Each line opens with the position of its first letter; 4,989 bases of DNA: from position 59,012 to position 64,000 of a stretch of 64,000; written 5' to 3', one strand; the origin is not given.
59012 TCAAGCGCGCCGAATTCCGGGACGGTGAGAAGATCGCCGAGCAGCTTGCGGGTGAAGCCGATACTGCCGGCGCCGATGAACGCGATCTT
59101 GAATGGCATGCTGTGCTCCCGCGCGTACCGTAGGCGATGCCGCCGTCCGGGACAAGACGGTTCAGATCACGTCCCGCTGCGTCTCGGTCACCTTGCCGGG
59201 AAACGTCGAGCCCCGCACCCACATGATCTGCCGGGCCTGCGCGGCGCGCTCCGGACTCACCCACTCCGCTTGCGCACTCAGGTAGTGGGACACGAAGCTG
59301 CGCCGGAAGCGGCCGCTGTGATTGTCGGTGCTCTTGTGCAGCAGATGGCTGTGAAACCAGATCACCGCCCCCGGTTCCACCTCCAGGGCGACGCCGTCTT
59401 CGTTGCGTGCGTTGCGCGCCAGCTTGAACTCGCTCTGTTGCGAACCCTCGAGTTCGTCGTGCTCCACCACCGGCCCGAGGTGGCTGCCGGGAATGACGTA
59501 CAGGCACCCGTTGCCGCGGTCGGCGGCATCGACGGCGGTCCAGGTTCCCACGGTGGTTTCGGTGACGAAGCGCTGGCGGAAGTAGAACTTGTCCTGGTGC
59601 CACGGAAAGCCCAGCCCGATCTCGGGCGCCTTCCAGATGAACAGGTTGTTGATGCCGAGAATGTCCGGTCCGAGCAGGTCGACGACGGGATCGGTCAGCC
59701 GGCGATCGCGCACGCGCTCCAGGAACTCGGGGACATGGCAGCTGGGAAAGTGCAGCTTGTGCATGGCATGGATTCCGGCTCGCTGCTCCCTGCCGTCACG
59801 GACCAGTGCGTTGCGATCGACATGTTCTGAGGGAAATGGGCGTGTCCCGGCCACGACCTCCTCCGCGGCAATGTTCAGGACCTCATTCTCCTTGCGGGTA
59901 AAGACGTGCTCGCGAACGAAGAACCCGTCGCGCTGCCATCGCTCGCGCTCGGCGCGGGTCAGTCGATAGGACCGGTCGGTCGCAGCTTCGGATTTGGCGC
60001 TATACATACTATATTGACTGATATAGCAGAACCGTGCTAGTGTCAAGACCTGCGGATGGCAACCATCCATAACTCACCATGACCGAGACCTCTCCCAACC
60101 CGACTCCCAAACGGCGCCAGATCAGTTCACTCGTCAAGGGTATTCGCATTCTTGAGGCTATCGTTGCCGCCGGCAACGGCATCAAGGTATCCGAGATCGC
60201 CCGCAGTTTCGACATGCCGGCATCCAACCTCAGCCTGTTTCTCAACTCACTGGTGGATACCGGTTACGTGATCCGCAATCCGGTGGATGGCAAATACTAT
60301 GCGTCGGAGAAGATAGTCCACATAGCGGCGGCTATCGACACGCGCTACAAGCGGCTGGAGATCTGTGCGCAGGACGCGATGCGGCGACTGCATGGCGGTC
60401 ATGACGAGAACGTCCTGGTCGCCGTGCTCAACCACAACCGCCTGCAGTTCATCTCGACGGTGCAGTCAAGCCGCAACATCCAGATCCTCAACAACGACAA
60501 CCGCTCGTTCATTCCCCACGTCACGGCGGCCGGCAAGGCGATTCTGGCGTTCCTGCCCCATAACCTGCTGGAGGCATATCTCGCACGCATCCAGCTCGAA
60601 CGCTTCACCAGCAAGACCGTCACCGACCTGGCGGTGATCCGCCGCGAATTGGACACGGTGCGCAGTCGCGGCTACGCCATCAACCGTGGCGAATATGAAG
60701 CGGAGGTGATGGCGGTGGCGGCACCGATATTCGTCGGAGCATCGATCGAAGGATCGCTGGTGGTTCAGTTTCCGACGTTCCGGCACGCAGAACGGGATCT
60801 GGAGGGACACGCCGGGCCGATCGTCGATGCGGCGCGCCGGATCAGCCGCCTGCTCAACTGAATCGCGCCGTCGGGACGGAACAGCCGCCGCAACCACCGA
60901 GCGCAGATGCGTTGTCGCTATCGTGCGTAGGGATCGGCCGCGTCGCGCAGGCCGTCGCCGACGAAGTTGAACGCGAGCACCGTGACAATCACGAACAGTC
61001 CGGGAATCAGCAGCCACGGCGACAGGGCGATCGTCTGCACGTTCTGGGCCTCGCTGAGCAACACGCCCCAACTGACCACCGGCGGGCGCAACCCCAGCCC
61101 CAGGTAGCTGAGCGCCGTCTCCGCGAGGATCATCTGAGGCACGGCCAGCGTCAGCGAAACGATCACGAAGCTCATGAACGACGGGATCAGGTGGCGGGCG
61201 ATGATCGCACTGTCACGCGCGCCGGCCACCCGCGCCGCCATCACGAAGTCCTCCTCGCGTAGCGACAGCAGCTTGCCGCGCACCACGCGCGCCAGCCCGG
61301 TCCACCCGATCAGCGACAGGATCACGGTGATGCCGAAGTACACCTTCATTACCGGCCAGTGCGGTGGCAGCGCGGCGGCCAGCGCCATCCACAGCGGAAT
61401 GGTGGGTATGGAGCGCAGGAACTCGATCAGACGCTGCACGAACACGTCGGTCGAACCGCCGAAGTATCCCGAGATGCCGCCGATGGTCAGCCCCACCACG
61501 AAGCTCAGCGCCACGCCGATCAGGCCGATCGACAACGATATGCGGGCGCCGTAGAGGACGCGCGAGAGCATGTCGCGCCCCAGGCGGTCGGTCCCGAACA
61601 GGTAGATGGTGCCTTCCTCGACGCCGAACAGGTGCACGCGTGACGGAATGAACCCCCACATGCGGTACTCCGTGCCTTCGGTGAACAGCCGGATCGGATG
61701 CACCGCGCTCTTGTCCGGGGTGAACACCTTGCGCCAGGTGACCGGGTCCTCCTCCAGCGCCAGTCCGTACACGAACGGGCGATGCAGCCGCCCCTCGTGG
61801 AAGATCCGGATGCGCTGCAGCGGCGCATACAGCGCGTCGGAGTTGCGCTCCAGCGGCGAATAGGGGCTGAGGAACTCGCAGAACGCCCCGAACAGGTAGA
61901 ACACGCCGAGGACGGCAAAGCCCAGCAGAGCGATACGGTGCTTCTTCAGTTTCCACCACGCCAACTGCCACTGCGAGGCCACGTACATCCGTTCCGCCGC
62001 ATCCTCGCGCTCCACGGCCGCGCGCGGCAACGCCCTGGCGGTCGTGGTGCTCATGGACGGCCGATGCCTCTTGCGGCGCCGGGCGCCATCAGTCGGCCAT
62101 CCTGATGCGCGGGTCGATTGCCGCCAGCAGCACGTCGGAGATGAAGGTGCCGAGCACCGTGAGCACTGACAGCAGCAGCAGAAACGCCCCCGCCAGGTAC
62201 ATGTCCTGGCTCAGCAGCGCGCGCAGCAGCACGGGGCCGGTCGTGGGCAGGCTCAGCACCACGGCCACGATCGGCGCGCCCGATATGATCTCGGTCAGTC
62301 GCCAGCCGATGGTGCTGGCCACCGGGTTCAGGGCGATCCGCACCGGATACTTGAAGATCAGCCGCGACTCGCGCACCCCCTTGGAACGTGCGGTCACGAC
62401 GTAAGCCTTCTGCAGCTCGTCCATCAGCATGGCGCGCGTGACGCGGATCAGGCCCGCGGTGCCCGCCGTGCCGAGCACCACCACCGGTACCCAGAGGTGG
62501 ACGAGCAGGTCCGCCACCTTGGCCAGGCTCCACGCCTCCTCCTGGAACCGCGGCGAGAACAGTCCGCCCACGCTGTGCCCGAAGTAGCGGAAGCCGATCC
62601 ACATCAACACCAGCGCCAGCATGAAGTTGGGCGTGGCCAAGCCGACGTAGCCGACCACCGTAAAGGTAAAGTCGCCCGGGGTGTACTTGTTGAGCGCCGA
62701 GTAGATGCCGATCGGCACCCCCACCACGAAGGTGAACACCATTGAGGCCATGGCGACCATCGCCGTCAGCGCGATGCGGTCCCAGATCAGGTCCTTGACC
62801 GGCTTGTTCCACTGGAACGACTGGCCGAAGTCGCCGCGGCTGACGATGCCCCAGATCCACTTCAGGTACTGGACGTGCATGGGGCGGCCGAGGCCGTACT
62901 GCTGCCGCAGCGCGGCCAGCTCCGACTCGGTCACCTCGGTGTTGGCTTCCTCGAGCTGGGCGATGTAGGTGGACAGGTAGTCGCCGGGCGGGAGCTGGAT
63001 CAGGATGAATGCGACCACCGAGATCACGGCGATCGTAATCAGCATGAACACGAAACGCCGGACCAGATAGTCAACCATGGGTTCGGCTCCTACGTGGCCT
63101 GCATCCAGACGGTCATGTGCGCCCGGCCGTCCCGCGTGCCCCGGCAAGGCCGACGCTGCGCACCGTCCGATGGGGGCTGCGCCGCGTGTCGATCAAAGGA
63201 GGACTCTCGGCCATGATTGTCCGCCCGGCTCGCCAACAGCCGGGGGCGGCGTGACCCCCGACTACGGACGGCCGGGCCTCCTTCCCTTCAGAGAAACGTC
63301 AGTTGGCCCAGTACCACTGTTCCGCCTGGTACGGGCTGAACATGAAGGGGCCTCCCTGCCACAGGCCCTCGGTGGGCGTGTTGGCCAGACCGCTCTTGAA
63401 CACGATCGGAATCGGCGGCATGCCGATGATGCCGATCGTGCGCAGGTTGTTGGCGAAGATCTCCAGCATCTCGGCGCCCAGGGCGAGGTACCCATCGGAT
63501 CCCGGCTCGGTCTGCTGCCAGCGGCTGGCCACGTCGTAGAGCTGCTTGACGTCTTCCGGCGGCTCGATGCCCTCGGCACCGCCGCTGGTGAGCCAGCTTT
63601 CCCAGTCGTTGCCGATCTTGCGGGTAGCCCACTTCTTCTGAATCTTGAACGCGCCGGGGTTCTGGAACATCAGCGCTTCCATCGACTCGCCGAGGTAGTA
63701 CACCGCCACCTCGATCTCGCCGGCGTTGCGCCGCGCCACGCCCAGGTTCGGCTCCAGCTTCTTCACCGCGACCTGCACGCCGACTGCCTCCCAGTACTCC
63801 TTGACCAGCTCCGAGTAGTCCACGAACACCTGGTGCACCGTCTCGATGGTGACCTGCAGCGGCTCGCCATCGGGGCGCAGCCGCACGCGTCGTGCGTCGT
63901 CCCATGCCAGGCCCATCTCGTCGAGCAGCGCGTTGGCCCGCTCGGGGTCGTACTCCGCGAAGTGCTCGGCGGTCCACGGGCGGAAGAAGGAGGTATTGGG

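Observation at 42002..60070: Glycan-processing island unusually rich in Fe(II)/2-oxoglutarate dioxygenases (3x PhyH, 1x TauD/AtsK-like) together with GH32 x2, GH4, Gfo/Idh/MocA, cupin and ATPase-less Opp-like importers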

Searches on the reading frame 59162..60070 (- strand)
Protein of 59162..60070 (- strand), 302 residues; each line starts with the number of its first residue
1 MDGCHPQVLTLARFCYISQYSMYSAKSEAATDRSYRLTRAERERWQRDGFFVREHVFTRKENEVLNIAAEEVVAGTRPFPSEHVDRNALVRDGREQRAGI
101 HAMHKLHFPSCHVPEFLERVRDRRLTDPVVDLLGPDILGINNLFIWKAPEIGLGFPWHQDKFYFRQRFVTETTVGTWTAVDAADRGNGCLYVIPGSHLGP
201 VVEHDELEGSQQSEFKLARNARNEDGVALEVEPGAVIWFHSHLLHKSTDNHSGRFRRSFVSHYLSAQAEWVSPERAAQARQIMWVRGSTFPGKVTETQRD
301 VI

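Call 7: search_protein_families(library=pfam, proteins=[window:59162-60070:-], max_evalue=0.001)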
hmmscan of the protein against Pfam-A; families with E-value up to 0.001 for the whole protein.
window:59162-60070:- (302 aa): 1 family
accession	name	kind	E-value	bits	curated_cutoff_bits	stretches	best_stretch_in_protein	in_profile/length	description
PF05721.19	PhyH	-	1.2e-30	107.9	22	1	45-257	1-212/213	Phytanoyl-CoA dioxygenase (PhyH)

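Call 12: search_protein_families(library=ncbifam, proteins=[window:59162-60070:-], max_evalue=0.001)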
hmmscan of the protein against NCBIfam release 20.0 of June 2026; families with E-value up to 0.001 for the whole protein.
window:59162-60070:- (302 aa): 3 families
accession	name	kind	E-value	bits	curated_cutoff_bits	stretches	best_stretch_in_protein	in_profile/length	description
TIGR01762.1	chlorin-enz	subfamily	4.8e-10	39.2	226.3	1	119-198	70-158/288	chlorinating enzyme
NF052437.1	MPhHdxlPhnYGIM8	equivalog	4.3e-08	32.9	500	1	37-263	5-213/260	methylphosphonate hydroxylase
TIGR02408.1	ectoine_ThpD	equivalog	1.4e-07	31.1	336.5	1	37-274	17-258/277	ectoine hydroxylase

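Call 15: search_solved_structures(query=window:59162-60070:-, max_evalue=0.01)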
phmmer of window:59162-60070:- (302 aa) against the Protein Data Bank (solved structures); distinct sequences matched with E-value up to 0.01: 14.
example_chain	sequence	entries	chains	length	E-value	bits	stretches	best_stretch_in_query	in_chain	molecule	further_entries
2a1x_A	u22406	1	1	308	1e-18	70.8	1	132-278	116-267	Phytanoyl-CoA dioxygenase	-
4xab_A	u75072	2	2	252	1.3e-18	70.5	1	40-275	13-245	EvdO2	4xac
2opw_A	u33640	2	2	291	1.1e-14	57.6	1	138-278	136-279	PHYHD1 protein | Phytanoyl-CoA dioxygenase domain-containing protein 1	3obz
6zyk_A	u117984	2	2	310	1.4e-08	37.6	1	107-274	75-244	Monooxygenase | Uncharacterized protein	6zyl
7dt0_A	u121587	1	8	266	1.1e-07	34.6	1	37-259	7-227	Phytanoyl-CoA dioxygenase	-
7dzz_A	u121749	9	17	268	6e-07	32.2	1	37-259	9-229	Phytanoyl-CoA dioxygenase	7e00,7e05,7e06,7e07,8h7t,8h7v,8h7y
7e01_A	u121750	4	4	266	6.5e-07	32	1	37-259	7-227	Phytanoyl-CoA dioxygenase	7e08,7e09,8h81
4xaa_A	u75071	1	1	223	1.3e-06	31.1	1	41-265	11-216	Putative oxygenase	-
4mhr_A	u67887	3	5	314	8.6e-06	28.4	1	41-252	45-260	Ectoine hydroxylase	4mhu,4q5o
6ec3_A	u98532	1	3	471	1.7e-05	27.4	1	40-207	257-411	Methyltransferase domain-containing protein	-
3emr_A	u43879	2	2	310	0.00012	24.6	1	30-279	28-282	EctD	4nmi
3gja_A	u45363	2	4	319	0.0007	22.1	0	168-227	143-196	CytC3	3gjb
2fct_A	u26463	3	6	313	0.0009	21.7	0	124-198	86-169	syringomycin biosynthesis enzyme 2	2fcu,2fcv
5epa_A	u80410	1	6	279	0.0048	19.3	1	122-270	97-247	SnoK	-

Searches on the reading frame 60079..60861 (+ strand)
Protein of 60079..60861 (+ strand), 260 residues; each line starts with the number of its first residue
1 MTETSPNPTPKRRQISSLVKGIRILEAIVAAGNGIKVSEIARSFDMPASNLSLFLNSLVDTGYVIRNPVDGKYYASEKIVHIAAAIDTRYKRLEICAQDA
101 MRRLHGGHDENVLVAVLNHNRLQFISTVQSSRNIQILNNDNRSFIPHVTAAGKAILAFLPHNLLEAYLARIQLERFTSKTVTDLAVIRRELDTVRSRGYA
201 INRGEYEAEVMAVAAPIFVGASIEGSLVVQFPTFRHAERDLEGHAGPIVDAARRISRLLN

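Call 7: search_protein_families(library=pfam, proteins=[window:60079-60861:+], max_evalue=0.001)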
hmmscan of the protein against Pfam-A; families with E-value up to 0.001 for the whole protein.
window:60079-60861:+ (260 aa): 3 families
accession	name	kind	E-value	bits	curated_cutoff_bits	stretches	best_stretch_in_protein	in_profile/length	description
PF01614.24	IclR_C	-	7.9e-29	100.9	24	1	96-257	12-174/174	Bacterial transcriptional regulator IclR C-terminal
PF09339.16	HTH_IclR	-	5.7e-09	36.1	22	1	17-66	1-50/52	IclR helix-turn-helix domain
PF12802.13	MarR_2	-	1.6e-06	28.6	27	1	23-71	9-59/61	MarR family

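Call 12: search_protein_families(library=ncbifam, proteins=[window:60079-60861:+], max_evalue=0.001)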
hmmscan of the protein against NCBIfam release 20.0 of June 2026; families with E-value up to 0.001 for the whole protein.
window:60079-60861:+ (260 aa): 8 families
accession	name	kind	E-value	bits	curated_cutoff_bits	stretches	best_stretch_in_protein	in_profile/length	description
NF045644.1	TransRegBhcR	equivalog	1.9e-31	109.3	350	1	10-259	17-265/267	HTH-type transcriptional regulator BhcR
TIGR02431.1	pcaR_pcaU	subfamily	1.6e-29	103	284.75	1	14-255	4-244/248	beta-ketoadipate pathway transcriptional regulators, PcaR/PcaU/PobR family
NF011671.1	PRK15090.1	equivalog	2e-24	86.2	275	1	12-257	7-251/256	DNA-binding transcriptional regulator KdgR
NF007548.0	PRK10163.1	equivalog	1.3e-18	67.1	406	1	15-257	21-263/271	HTH-type transcriptional repressor AllR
NF008601.2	PRK11569.1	equivalog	2.6e-17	62.9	380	1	9-218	20-230/276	glyoxylate bypass operon transcriptional repressor IclR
NF007342.0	PRK09834.1-4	equivalog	4.8e-14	52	251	1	13-231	9-227/263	DNA-binding transcriptional regulator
NF007339.0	PRK09834.1-1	equivalog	3.1e-11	43.1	299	1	13-229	18-235/271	DNA-binding transcriptional regulator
NF007341.0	PRK09834.1-3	equivalog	2.1e-08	33.6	269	1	148-231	141-229/274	DNA-binding transcriptional regulator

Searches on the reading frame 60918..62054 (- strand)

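Call 7: search_protein_families(library=pfam, proteins=[window:60918-62054:-], max_evalue=0.001)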
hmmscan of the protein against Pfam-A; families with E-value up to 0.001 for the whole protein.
window:60918-62054:- (378 aa): 2 families
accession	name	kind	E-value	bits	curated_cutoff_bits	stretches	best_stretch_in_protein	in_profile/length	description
PF00528.27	BPD_transp_1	-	1.1e-25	90.8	26.4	1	188-375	1-180/184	Binding-protein-dependent transport system inner membrane component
PF12911.12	OppC_N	-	3.1e-14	53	23.9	1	27-78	1-52/53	N-terminal TM domain of oligopeptide transport permease C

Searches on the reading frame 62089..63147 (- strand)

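Call 7: search_protein_families(library=pfam, proteins=[window:62089-63147:-], max_evalue=0.001)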
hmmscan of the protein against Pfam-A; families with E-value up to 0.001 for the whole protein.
window:62089-63147:- (352 aa): 2 families
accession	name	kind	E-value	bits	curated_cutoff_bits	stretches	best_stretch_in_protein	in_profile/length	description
PF00528.27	BPD_transp_1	-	3.1e-25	89.4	26.4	1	143-349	1-183/184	Binding-protein-dependent transport system inner membrane component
PF19300.4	BPD_transp_1_N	-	1.1e-11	45.3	23.8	1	24-130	1-112/114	Binding-prot-dependent transport system membrane comp, N-term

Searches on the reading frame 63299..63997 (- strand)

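Call 7: search_protein_families(library=pfam, proteins=[window:63299-63997:-], max_evalue=0.001)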
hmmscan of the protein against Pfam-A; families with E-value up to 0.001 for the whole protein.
window:63299-63997:- (232 aa): 1 family
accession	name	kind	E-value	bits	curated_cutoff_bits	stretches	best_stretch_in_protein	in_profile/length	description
PF00496.27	SBP_bac_5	-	1.6e-10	41.1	32.4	1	7-105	256-349/368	Bacterial extracellular solute-binding proteins, family 5 Middle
